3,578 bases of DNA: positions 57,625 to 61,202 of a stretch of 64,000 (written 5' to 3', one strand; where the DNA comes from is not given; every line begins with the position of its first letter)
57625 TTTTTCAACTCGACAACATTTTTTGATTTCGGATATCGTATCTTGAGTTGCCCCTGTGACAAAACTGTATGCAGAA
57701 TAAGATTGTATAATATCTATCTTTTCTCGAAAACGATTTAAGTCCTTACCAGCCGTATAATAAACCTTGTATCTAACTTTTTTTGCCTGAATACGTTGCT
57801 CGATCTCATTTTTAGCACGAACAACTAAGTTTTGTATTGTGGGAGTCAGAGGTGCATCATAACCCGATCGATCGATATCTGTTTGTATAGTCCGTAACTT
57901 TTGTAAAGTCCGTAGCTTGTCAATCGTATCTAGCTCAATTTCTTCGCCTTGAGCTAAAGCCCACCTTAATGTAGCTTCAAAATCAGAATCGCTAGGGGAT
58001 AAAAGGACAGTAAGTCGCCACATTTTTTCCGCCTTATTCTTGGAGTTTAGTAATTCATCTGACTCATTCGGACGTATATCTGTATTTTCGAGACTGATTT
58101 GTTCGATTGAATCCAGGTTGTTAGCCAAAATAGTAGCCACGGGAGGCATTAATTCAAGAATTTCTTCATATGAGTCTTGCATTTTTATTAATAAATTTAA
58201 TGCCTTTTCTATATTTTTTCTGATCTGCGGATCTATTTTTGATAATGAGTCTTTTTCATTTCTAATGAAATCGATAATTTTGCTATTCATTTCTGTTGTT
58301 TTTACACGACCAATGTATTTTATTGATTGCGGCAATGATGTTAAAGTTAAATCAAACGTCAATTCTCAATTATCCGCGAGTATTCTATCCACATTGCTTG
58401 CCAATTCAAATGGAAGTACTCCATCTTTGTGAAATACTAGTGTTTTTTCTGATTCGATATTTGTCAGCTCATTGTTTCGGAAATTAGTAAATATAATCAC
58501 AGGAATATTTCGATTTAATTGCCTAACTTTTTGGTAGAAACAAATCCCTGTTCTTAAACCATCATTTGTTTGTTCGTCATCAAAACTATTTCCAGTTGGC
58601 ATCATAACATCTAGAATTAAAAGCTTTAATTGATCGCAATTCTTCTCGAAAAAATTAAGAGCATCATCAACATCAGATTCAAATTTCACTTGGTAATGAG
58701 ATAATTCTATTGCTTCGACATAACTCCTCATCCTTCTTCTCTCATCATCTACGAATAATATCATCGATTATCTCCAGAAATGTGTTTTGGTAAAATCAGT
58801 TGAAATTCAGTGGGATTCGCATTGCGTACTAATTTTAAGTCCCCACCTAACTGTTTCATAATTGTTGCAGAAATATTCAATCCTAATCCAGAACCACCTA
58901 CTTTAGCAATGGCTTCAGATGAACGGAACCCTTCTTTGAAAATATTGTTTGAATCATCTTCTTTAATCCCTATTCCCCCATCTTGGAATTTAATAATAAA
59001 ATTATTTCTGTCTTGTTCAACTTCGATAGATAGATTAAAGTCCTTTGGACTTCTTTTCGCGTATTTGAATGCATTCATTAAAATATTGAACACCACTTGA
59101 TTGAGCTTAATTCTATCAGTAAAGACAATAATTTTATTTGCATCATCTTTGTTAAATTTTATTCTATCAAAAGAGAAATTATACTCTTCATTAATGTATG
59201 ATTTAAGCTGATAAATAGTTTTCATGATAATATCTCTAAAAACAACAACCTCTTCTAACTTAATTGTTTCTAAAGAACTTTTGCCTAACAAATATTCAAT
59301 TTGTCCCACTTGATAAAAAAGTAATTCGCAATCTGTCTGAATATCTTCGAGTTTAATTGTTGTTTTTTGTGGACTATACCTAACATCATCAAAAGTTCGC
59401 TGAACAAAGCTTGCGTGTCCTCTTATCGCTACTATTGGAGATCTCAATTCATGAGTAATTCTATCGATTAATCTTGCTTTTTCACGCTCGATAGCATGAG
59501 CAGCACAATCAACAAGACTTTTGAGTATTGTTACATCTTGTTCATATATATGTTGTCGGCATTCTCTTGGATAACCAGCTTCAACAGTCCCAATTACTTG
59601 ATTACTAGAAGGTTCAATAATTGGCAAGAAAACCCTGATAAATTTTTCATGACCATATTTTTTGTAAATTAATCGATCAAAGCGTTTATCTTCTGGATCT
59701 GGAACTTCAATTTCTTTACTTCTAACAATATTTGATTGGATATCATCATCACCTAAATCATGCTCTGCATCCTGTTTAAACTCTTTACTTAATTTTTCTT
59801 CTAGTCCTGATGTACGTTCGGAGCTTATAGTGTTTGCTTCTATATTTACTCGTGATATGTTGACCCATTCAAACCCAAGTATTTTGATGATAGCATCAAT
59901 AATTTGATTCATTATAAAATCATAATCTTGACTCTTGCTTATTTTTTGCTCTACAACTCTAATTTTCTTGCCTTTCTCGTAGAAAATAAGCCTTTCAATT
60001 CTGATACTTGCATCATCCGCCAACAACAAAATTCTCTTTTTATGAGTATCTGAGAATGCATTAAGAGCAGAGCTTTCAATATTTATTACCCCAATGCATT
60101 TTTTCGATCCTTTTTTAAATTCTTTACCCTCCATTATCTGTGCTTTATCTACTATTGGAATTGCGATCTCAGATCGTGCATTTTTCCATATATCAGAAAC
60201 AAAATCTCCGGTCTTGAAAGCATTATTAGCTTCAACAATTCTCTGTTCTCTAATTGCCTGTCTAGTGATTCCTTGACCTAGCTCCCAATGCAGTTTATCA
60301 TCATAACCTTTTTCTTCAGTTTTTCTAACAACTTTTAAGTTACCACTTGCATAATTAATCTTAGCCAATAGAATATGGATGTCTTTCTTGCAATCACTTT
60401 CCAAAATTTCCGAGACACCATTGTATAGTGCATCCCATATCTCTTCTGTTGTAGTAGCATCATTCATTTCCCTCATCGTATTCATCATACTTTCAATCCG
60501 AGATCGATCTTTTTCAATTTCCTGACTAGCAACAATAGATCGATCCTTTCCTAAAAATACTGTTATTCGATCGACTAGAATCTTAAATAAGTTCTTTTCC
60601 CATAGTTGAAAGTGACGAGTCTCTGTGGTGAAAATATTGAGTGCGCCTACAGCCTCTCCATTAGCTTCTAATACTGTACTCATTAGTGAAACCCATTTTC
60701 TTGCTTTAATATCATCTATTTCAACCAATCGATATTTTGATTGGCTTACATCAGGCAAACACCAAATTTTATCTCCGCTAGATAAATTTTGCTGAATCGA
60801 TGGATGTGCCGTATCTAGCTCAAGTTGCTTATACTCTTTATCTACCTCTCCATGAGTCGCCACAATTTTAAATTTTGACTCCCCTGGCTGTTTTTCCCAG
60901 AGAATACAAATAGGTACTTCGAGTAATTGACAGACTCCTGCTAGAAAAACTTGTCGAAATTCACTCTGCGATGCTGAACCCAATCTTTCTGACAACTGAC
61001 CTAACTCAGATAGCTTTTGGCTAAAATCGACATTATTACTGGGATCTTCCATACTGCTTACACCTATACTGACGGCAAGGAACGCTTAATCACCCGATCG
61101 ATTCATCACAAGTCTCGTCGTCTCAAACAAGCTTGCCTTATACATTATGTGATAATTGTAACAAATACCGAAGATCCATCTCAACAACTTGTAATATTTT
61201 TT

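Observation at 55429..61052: AT-rich three-gene cassette: cytoplasmic triple-GAF histidine kinase, stand-alone receiver and intracellular S8 protease with a large unknown N-terminal region; candidate phosphorelay-gated protease system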

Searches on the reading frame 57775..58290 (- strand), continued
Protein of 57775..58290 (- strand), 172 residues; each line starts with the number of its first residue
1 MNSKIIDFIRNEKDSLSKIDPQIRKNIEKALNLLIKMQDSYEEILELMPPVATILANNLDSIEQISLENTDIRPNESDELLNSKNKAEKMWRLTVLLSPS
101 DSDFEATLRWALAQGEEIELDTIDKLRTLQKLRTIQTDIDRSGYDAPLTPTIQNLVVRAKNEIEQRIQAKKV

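Call 92: find_encoding_contigs(protein=P0033, flank=6000, max_places=2)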
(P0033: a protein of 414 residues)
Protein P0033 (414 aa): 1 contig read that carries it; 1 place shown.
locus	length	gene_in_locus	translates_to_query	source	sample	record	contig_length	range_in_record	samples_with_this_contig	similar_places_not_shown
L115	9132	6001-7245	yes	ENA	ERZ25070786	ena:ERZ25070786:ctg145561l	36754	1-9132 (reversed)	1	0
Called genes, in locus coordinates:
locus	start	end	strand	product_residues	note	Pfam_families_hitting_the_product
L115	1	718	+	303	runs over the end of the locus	PF13580:SIS_2, PF22198:GKRP_SIS_2 (weak), PF22645:GKRP_SIS_N, PF01380:SIS (faint), PF20741:GKRP-like_C (weak), PF14555:UBA_4 (faint)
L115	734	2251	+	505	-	PF27677:EGY3_M, PF02163:Peptidase_M50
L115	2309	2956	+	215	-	PF01502:PRA-CH, PF01503:PRA-PH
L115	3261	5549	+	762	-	PF01590:GAF, PF13185:GAF_2, PF13492:GAF_3 (faint), PF13185:GAF_2 (weak), PF02518:HATPase_c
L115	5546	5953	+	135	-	PF00072:Response_reg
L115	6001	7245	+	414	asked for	-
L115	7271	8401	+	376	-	PF12770:CHAT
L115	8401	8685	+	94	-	PF24393:Pepco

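Call 93: find_encoding_contigs(protein=P0092, flank=6000, max_places=2)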
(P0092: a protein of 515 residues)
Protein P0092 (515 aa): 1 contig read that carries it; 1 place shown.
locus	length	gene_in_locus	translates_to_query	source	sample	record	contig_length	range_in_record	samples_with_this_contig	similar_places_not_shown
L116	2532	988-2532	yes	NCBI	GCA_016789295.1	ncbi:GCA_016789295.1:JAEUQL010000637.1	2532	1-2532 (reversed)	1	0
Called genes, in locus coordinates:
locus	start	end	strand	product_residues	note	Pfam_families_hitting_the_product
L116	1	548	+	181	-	PF02518:HATPase_c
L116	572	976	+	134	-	PF00072:Response_reg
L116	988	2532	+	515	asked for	PF00082:Peptidase_S8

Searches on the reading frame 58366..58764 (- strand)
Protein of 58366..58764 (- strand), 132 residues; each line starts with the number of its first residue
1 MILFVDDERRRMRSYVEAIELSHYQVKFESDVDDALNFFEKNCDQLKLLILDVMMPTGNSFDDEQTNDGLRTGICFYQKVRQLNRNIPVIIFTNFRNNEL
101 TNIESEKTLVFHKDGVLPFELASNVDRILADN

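Call 3: search_protein_families(library=pfam, proteins=[window:58366-58764:-], max_evalue=0.01)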
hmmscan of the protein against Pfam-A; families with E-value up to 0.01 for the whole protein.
window:58366-58764:- (132 aa): 2 families
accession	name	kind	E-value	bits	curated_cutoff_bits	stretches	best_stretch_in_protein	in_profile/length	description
PF00072.30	Response_reg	-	1.6e-08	35.1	30.2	1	2-100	1-84/111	Response regulator receiver domain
PF03709.21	OKR_DC_1_N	-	0.0038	17.9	29.3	1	10-99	4-76/111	Orn/Lys/Arg decarboxylase, N-terminal domain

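Call 4: search_protein_families(library=padloc, proteins=[window:58366-58764:-], max_evalue=0.01)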
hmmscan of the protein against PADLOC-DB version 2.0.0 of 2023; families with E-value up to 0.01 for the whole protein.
window:58366-58764:- (132 aa): 3 families
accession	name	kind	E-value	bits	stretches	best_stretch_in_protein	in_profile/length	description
PDLC00405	SduA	-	2.2e-07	28.7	1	2-101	9-102/323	DUF4263 domain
PDLC04725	PDC-M60B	-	1.1e-05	23.3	1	2-96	6-101/158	-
PDLC04726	PDC-M60C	-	1.7e-05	21.9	1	2-64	3-66/407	-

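Call 5: search_protein_families(library=ncbifam, proteins=[window:58366-58764:-], max_evalue=0.01)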
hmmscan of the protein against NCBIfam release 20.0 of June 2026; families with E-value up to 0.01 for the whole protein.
window:58366-58764:- (132 aa): 20 families
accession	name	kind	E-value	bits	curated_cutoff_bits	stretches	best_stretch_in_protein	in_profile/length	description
NF045944.1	ResRegRpaBCyano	equivalog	6.5e-07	29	330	1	3-62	1-58/229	response regulator transcription factor RpaB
NF008199.0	PRK10955.1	equivalog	2e-06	27.9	341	1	2-63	4-62/232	envelope stress response regulator transcription factor CpxR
NF052313.1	T9SS_RR_PorX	equivalog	5.1e-06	25.5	300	1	2-99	3-85/513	T9SS response regulator signal transducer PorX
NF041734.1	resp_reg_RppA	equivalog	3.5e-05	23.3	250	1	2-94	3-82/229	two-component system response regulator RppA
NF051850.1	RespRegRprY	equivalog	5.7e-05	22.6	370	1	7-94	12-84/234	response regulator transcription factor RprY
NF053854.1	RespRegPhoBBctds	equivalog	6.9e-05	22.3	270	1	2-61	1-57/225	two-component system response regulator PhoB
TIGR03787.1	marine_sort_RR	equivalog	0.00023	20.7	335.7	1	2-103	3-90/227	proteobacterial dedicated sortase system response regulator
NF007005.1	PRK09468.1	equivalog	0.00025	20.5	331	1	2-100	6-88/237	osmolarity response regulator transcription factor OmpR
NF046026.1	HisKinCckACaul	equivalog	0.00025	19.3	1000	1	2-57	561-616/678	cell cycle histidine kinase CckA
NF033117.2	vanR_ACDEGLN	exception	0.00058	19.5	350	1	2-62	1-59/226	VanR-ABDEGLN family response regulator transcription factor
NF051870.1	NAssimRespRegNtrX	equivalog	0.00062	18.8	600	1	2-97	4-86/452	nitrogen assimilation response regulator NtrX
TIGR01387.1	cztR_silR_copR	subfamily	0.00085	19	279.2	1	2-60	1-57/218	heavy metal response regulator transcription factor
NF045717.1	DVU0259_DivK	exception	0.00094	19.3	160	1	2-100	5-90/117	DVU0259 family response regulator domain-containing protein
TIGR02154.1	PhoB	equivalog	0.00094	18.5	296.2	1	2-104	5-93/226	phosphate regulon transcriptional regulator PhoB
NF041733.1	resp_reg_CseB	equivalog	0.0012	18.3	350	1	2-58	3-57/228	two-component system response regulator CseB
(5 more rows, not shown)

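Call 74: find_related_loci(query=A5, collection=metagenome_contigs, flank=8000)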
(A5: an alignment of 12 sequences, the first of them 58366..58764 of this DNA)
Query A5 (132 aa) in metagenome_contigs; peptide patterns used: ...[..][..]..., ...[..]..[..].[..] (x = any residue, [..] = any of these).
600 stretches matched a pattern (row limit reached: there are more); 24 encode a relative of the query (tblastn E <= 1e-3); 24 distinct loci.
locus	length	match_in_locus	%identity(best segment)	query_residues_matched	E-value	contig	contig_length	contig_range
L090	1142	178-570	50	1-129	4e-38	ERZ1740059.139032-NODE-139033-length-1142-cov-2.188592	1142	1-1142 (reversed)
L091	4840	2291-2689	44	1-131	2e-33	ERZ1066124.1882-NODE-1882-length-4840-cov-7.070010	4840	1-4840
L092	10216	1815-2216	47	1-132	4e-32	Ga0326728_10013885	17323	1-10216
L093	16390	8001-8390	40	1-128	6e-31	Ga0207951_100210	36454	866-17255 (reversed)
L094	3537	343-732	42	1-128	1e-30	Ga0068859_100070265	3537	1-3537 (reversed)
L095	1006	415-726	49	1-100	4e-27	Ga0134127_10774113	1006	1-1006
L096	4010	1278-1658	36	1-130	1e-18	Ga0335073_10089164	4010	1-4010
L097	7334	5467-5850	33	2-130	4e-18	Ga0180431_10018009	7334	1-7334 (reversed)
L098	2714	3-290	34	32-128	4e-16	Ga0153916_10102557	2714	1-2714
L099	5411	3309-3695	30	2-129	8e-11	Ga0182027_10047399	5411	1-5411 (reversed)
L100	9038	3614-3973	29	1-132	3e-9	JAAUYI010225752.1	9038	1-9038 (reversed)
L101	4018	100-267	34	48-103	1e-8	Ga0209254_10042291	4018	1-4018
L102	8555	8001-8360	25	1-132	1e-7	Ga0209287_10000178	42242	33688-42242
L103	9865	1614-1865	26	2-99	2e-6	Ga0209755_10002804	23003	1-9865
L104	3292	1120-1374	31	2-99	2e-7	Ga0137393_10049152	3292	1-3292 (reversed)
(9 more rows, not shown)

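Call 76: search_protein_families(library=pfam, proteins=[L093:8435-9346:+, L093:9470-11314:+, L093:11327-12010:+, L094:759-1799:+, L094:1821-2321:+, L091:2775-4838:+], max_evalue=0.01)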
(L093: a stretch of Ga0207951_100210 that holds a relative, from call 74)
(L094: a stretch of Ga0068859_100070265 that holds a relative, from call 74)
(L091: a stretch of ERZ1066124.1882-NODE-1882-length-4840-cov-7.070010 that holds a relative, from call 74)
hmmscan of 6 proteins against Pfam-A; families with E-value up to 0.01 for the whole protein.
L093:8435-9346:+ (304 aa): 0 families

L093:9470-11314:+ (615 aa): 1 family
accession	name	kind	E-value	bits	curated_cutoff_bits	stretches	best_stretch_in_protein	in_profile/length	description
PF04587.20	ADP_PFK_GK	-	0.0043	16.2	27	0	147-197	71-123/430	ADP-specific Phosphofructokinase/Glucokinase conserved region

L093:11327-12010:+ (228 aa): 2 families
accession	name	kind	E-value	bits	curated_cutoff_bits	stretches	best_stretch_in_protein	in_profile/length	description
PF13563.12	2_5_RNA_ligase2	-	7.6e-05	23.2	27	1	48-156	19-118/152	2'-5' RNA ligase superfamily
PF02834.22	LigT_PEase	-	0.00012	22.6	23.3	0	125-163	8-47/87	LigT like Phosphoesterase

L094:759-1799:+ (347 aa): 1 family
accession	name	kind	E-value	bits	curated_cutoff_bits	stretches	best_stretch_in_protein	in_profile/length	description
PF18929.5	DUF5678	-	4.9e-08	33.1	23.2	2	196-221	6-31/49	Family of unknown function (DUF5678)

L094:1821-2321:+ (167 aa): 0 families

L091:2775-4838:+ (688 aa): 1 family
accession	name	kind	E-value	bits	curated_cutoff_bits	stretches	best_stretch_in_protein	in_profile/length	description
PF00082.27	Peptidase_S8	-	7.5e-20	71.8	21.8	1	491-681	1-164/288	Subtilase family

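Call 82: search_protein_families(library=padloc, proteins=[L093:9470-11314:+, L093:8435-9346:+], max_evalue=0.001)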
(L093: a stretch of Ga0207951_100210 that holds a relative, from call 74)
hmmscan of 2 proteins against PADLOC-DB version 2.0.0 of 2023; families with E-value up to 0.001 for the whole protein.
L093:9470-11314:+ (615 aa): 0 families

L093:8435-9346:+ (304 aa): 0 families

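Call 88: find_related_loci(query=A5, collection=viral_contigs, flank=8000)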
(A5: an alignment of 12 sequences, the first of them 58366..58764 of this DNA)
Query A5 (132 aa) in viral_contigs; peptide patterns used: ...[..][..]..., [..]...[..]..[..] (x = any residue, [..] = any of these).
20 stretches matched a pattern, but none encodes a relative of the query by tblastn (E <= 1e-3).

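Call 103: find_homologous_proteins(query=A5, max_evalue=1e-15)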
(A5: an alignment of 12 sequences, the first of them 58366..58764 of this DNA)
Query A5 (12 sequences) (132 aa, profile of the alignment): 266 proteins with E <= 1e-15 among 5372 candidates; the best 120 are listed.
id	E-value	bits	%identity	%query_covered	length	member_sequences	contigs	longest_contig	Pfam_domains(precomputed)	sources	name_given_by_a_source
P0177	6.9e-57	209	59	98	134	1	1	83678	PF00072.31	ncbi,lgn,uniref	ncbi:response regulator [Nostoc sp.]|uniref:response regulator n=1 Tax=Nostoc sp. TaxID=1180 RepID=U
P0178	1.2e-56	209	58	98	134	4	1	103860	PF00072.31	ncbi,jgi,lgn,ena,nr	ncbi:MAG: response regulator [Tolypothrix brevis GSE-NOS-MK-07-07A]|jgi:CheY-like chemotaxis protein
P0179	2.6e-56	207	46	98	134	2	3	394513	PF00072.31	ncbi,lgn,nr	ncbi:MAG: response regulator [Nostoc sp. ChiSLP02]|nr:response regulator [Nostoc sp. DedSLP05] MDZ81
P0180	4.5e-56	207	59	98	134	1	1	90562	PF00072.31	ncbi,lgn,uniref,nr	ncbi:MAG: response regulator [Nostoc sp. DedQUE12b]|uniref:response regulator n=1 Tax=Nostoc sp. Ded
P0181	3.8e-55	204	56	98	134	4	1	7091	PF00072.31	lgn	-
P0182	2.3e-54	201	56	98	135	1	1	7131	PF00072.31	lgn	-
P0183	7.3e-54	200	52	98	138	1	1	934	PF00072.31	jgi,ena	-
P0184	7.8e-54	199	50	100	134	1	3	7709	PF00072.31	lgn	-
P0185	9.2e-54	199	56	98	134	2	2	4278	PF00072.31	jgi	jgi:CheY-like chemotaxis protein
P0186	2.3e-53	198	40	99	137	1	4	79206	PF00072.31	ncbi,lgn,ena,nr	ncbi:MAG: response regulator [Crocosphaera sp.]|nr:response regulator [Crocosphaera sp.] MDJ0728469.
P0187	2.3e-52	195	100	100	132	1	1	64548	PF00072.31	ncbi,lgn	-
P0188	3.6e-52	194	45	100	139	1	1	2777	PF00072.31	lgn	-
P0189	3.7e-52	194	48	100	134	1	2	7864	PF00072.31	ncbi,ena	-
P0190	1.9e-51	192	52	95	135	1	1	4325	PF00072.31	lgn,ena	-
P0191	2.7e-51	191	95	100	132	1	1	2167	PF00072.31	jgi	jgi:CheY-like chemotaxis protein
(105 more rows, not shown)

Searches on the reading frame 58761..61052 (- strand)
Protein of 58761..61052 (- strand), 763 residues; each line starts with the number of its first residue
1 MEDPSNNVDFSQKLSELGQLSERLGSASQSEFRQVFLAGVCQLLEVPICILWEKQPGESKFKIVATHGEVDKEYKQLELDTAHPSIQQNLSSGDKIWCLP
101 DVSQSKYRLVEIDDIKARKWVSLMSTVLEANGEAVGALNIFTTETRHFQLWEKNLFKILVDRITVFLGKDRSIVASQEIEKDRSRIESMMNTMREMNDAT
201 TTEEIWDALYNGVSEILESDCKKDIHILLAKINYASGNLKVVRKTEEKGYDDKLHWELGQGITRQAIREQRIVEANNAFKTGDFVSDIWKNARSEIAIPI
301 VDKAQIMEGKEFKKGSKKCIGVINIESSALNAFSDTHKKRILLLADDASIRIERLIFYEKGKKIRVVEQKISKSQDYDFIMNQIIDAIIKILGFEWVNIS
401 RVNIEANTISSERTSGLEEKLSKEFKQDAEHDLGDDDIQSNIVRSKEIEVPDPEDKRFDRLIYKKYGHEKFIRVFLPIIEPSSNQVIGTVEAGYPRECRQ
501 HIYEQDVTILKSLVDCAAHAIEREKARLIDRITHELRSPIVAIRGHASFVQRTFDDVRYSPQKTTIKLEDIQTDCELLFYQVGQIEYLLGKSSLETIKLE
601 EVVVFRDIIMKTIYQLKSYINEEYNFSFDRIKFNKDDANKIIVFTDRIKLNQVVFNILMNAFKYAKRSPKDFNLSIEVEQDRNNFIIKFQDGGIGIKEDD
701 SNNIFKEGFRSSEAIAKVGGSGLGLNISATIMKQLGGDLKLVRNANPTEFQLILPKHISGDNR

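Call 3: search_protein_families(library=pfam, proteins=[window:58761-61052:-], max_evalue=0.01)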
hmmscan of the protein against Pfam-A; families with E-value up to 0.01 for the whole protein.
window:58761-61052:- (763 aa): 4 families
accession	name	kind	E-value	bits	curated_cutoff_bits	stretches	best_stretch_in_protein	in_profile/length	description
PF02518.31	HATPase_c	-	1.9e-17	64.1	26.4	1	646-756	2-109/111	Histidine kinase-, DNA gyrase B-, and HSP90-like ATPase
PF13185.12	GAF_2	-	6.6e-11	43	28.6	1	376-522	3-136/136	GAF domain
PF13492.12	GAF_3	-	0.00059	20.7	27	0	40-96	13-67/129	GAF domain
PF00512.31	HisKA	-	0.0012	19.3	26.9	1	525-559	2-31/66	His Kinase A (phospho-acceptor) domain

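Call 4: search_protein_families(library=padloc, proteins=[window:58761-61052:-], max_evalue=0.01)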
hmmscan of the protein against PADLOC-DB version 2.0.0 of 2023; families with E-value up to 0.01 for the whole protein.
window:58761-61052:- (763 aa): 2 families
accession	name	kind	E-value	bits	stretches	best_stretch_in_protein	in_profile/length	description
PDLC04647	PDC-M43B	-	1.2e-10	38.9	1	645-745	223-321/347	-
PDLC04650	PDC-M43B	-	1.4e-09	35.7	1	649-748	226-325/344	-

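Call 5: search_protein_families(library=ncbifam, proteins=[window:58761-61052:-], max_evalue=0.01)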
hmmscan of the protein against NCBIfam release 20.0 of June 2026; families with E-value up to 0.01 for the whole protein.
window:58761-61052:- (763 aa): 56 families (the best 25 are shown)
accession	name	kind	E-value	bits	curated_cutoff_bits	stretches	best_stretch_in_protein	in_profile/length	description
NF046044.1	PnpS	equivalog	5.5e-22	78.3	400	1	501-755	148-390/390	two-component system histidine kinase PnpS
NF041947.1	LuxQ_Vibrio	equivalog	5.7e-22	77.4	1200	1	519-755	466-695/843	quorum-sensing autoinducer 2 sensor kinase/phosphatase LuxQ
NF033092.0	HK_WalK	equivalog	2.3e-21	76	725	1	519-754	366-592/594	cell wall metabolism sensor histidine kinase WalK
TIGR02966.1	phoR_proteo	equivalog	1.8e-18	66.6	334.2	1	518-741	107-319/333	phosphate regulon sensor histidine kinase PhoR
NF008302.0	PRK11091.1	equivalog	8.5e-18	63.9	838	1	505-742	264-490/779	aerobic respiration two-component sensor histidine kinase ArcB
NF011874.0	PRK15347.1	equivalog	2.2e-17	62.4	852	1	518-755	391-613/921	two component system sensor kinase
NF007007.0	PRK09470.1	equivalog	2.7e-17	62.8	486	1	522-740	242-442/463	envelope stress sensor histidine kinase CpxA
NF041735.1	hist_kin_RppB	equivalog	3e-17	62.5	400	1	532-742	223-424/438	two-component system sensor histidine kinase RppB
NF007837.0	PRK10549.1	equivalog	3.4e-17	62.3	603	1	527-740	242-441/466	envelope stress sensor histidine kinase BaeS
NF008312.0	PRK11100.1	equivalog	8.4e-17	61.1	356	1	528-752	259-470/477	two-component system sensor histidine kinase CreC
NF008468.0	PRK11360.1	equivalog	1.1e-16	60.3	646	1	528-759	399-611/616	two-component system sensor histidine kinase AtoS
TIGR02956.1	TMAO_torS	equivalog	4.6e-16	58.1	676.5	1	632-744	562-669/967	TMAO reductase system sensor histidine kinase/response regulator TorS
NF045900.1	HisKinCpxALeg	equivalog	5.2e-16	58.4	800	1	521-742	227-436/451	two-component system sensor histidine kinase CpxA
NF012226.0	AdeS_HK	equivalog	8e-16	58.1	500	1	532-755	145-352/353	two-component sensor histidine kinase AdeS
NF045595.1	HK_scytonemin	equivalog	1.1e-15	57.1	865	1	518-756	408-635/637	scytonemin biosynthesis sensor histidine kinase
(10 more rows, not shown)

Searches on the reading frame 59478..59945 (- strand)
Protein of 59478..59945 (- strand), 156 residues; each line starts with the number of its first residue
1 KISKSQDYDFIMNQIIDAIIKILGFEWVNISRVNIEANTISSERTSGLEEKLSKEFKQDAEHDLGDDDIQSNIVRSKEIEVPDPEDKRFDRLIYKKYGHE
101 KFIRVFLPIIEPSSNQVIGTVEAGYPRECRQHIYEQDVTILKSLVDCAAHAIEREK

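Call 45: search_protein_families(library=pfam, proteins=[window:59478-59945:-], max_evalue=1)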
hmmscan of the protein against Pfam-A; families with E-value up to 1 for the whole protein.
window:59478-59945:- (156 aa): 3 families
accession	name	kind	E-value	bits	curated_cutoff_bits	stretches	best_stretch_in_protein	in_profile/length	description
PF13185.12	GAF_2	-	0.0001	22.9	28.6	1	7-153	3-136/136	GAF domain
PF01590.32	GAF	-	0.00019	22.4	22.4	1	11-152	5-133/133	GAF domain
PF04574.18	DUF592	-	0.12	12.6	24.5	0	86-109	31-54/153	Protein of unknown function (DUF592)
